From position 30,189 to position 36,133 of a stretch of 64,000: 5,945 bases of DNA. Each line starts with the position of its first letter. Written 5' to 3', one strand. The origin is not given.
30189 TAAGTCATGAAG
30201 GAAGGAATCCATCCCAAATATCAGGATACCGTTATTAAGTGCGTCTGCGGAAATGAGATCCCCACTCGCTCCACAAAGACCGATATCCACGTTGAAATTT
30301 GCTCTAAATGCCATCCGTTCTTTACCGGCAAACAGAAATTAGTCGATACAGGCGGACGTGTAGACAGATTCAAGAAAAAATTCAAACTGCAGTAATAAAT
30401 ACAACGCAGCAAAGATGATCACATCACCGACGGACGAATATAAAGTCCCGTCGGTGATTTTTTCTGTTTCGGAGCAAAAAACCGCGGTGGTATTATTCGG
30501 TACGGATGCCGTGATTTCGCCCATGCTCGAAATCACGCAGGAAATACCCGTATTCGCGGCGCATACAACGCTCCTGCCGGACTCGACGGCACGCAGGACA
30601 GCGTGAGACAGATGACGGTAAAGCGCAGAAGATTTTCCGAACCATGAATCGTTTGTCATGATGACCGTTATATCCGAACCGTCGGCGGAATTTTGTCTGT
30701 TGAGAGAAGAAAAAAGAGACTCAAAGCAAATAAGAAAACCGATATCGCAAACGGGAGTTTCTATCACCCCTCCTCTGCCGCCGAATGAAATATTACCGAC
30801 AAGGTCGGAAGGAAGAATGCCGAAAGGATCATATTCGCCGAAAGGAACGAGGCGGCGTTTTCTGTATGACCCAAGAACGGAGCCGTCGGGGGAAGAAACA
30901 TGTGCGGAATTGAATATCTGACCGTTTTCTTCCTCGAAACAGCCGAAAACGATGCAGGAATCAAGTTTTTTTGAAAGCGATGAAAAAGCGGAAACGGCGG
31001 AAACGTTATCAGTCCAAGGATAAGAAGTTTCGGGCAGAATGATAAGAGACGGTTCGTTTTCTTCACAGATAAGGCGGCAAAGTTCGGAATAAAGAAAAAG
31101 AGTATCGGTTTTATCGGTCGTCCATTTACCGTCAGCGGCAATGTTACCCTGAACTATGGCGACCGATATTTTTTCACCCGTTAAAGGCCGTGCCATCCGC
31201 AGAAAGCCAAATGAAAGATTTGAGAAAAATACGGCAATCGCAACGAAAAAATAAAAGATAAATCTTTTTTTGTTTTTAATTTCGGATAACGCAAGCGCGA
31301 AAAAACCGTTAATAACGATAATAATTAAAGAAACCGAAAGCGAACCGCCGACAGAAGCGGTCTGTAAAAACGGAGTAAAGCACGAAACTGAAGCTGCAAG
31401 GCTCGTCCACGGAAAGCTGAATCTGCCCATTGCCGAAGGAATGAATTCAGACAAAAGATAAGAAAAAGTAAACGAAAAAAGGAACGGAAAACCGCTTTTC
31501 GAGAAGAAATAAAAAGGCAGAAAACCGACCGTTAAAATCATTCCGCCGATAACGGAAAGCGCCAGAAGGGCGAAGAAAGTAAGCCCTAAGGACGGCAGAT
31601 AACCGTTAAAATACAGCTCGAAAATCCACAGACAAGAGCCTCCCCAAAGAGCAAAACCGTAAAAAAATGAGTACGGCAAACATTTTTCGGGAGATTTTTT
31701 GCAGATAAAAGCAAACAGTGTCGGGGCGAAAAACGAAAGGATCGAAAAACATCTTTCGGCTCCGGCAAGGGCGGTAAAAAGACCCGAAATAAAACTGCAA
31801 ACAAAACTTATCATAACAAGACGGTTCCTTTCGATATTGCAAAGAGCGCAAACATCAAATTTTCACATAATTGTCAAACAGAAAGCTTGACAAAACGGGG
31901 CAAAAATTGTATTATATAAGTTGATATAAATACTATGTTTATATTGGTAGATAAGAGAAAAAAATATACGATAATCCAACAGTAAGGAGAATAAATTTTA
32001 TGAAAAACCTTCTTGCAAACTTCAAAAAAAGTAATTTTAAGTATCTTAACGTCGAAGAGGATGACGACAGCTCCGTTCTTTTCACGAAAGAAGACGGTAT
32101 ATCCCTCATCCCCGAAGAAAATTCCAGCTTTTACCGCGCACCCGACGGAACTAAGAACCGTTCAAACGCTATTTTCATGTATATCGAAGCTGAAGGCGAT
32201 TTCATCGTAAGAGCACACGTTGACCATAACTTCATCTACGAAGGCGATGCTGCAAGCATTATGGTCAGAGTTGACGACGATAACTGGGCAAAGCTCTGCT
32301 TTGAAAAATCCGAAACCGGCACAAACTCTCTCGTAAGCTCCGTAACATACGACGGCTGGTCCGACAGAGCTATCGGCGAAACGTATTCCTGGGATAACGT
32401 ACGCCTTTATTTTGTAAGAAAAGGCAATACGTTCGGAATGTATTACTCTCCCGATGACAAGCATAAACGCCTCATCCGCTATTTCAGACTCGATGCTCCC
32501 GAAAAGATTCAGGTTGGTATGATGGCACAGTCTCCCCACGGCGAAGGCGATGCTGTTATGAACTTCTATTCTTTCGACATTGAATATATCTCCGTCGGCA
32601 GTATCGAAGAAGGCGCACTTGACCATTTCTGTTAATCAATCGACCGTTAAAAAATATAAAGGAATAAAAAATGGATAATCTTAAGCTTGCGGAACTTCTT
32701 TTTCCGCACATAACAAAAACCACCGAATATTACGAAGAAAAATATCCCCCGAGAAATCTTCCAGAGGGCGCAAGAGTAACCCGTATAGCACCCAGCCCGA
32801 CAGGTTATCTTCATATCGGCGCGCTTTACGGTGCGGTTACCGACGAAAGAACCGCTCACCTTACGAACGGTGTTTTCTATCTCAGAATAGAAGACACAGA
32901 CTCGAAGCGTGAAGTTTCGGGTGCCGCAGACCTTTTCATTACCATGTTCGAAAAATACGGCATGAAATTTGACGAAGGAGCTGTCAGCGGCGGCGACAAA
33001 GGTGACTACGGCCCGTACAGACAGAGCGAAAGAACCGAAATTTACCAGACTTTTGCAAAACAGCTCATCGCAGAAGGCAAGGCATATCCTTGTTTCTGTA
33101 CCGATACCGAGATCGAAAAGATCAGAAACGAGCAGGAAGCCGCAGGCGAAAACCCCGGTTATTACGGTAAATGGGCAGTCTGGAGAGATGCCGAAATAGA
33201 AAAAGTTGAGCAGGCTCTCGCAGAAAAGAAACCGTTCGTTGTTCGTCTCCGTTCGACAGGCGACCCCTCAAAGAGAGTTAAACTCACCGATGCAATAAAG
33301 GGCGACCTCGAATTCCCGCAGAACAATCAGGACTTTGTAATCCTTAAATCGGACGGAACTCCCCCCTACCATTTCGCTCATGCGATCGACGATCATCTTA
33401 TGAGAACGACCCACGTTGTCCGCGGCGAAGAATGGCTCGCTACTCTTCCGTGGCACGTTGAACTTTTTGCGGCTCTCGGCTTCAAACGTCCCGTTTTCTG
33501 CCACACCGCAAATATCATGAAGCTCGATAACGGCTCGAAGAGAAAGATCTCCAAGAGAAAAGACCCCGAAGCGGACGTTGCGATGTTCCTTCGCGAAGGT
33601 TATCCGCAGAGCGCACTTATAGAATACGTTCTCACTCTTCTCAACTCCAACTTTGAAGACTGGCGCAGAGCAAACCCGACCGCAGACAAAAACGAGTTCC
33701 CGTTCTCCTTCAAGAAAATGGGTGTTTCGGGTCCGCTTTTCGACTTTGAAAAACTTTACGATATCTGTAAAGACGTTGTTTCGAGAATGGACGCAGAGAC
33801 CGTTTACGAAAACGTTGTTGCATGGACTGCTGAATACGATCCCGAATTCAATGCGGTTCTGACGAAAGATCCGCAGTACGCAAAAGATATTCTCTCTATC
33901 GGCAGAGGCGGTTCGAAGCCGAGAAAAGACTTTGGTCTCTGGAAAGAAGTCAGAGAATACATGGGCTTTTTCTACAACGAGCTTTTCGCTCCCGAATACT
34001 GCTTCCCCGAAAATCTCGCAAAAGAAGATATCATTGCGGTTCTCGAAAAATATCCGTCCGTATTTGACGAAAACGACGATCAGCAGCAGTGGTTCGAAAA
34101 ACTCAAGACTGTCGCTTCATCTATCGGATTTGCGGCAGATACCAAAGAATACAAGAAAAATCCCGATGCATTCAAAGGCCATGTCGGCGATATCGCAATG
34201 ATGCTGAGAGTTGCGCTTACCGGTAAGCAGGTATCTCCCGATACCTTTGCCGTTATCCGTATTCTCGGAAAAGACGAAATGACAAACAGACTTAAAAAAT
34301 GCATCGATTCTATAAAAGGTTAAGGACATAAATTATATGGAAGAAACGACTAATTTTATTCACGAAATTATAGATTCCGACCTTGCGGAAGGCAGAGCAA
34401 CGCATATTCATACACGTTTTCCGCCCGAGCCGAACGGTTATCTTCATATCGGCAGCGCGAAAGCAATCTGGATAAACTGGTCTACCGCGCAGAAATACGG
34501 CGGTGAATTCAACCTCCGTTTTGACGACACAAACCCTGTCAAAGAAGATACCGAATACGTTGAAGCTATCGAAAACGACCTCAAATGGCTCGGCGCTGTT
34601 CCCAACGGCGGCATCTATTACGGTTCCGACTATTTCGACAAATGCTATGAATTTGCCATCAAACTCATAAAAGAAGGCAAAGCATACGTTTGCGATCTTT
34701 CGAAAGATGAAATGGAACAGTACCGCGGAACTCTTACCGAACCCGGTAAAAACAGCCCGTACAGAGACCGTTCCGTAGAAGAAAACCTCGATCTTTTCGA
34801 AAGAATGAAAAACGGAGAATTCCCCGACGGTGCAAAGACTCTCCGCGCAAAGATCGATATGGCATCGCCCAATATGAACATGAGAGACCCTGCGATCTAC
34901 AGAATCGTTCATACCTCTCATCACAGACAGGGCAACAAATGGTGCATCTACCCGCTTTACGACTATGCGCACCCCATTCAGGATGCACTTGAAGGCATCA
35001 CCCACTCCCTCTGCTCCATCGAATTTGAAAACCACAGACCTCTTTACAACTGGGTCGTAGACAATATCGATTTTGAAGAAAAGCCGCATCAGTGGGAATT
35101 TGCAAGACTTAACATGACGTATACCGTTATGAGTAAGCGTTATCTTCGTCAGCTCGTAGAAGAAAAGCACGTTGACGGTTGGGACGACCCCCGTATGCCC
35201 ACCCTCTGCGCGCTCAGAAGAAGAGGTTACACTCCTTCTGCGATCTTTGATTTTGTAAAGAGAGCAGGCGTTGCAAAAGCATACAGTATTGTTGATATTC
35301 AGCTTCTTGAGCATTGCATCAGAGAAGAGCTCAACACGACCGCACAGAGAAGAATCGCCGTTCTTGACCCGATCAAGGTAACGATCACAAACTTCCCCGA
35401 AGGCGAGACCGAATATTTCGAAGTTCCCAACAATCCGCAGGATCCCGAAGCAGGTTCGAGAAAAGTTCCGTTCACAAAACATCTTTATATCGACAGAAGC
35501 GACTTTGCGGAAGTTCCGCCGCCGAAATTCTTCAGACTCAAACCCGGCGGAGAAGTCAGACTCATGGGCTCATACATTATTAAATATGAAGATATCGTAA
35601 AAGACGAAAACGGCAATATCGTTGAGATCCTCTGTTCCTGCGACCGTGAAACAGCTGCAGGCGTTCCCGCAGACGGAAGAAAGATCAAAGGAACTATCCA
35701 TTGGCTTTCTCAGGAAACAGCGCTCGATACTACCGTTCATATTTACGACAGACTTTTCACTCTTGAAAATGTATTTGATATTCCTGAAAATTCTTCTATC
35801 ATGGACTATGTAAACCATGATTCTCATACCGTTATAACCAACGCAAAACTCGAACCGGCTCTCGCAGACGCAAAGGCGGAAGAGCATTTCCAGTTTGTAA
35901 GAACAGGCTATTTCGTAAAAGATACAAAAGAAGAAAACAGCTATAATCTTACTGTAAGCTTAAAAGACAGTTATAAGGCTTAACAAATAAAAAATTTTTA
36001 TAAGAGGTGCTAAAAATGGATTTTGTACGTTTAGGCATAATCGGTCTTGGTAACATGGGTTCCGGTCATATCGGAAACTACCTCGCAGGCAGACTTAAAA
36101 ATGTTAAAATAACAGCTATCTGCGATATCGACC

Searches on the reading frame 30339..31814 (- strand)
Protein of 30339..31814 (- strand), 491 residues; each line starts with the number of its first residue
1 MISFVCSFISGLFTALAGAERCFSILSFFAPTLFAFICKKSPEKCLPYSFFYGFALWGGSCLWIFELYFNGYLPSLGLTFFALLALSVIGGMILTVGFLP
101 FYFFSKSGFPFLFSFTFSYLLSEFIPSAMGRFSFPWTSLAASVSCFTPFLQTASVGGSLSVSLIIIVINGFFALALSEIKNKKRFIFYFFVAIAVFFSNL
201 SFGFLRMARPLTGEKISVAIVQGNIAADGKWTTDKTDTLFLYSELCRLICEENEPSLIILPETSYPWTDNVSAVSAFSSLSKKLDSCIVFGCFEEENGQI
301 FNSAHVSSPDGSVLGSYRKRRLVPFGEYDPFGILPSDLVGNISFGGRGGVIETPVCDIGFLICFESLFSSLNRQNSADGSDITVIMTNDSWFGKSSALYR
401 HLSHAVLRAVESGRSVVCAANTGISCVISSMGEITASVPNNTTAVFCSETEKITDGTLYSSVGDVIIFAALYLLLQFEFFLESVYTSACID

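Call 18: search_protein_families(library=pfam, proteins=[window:30339-31814:-], max_evalue=0.001)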
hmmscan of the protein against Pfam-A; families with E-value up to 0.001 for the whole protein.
window:30339-31814:- (491 aa): 2 families
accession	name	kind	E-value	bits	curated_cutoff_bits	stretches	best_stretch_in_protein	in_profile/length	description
PF00795.27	CN_hydrolase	-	1.5e-34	120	23.2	1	218-444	2-240/256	Carbon-nitrogen hydrolase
PF20154.4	LNT_N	-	5e-14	53.2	27.1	1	10-170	1-158/159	Apolipoprotein N-acyltransferase N-terminal domain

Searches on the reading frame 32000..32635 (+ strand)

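Call 46: search_protein_families(library=pfam, proteins=[window:32000-32635:+], max_evalue=0.0001)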
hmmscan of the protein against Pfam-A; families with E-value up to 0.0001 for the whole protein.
window:32000-32635:+ (211 aa): 1 family
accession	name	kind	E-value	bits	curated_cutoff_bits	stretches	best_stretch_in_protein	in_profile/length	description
PF07081.18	DUF1349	-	5.1e-34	117.9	32.4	1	29-194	11-176/179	Protein of unknown function (DUF1349)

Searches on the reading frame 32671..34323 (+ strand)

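Call 46: search_protein_families(library=pfam, proteins=[window:32671-34323:+], max_evalue=0.0001)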
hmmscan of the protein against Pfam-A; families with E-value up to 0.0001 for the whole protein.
window:32671-34323:+ (550 aa): 2 families
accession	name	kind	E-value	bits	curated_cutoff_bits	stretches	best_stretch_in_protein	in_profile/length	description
PF00749.27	tRNA-synt_1c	-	1.5e-65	221.7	23.4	1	36-322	3-274/314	tRNA synthetases class I (E and Q), catalytic domain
PF19269.4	Anticodon_2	-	1.2e-11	45.6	23.6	1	504-545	100-141/141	Anticodon binding domain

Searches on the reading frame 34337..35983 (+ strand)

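Call 46: search_protein_families(library=pfam, proteins=[window:34337-35983:+], max_evalue=0.0001)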
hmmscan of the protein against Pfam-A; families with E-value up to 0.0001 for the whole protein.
window:34337-35983:+ (548 aa): 3 families
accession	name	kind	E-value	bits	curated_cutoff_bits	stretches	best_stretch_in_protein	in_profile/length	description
PF00749.27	tRNA-synt_1c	-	9.4e-112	373.4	23.4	1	24-333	2-313/314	tRNA synthetases class I (E and Q), catalytic domain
PF03950.23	tRNA-synt_1c_C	-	1.9e-31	108.6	23.9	1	336-436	1-91/91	tRNA synthetases class I (E and Q), anti-codon binding domain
PF20974.2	tRNA-synt_1c_C2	-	4e-18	66.3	23.9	1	453-529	1-69/69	tRNA synthetases class I (E and Q), anti-codon binding domain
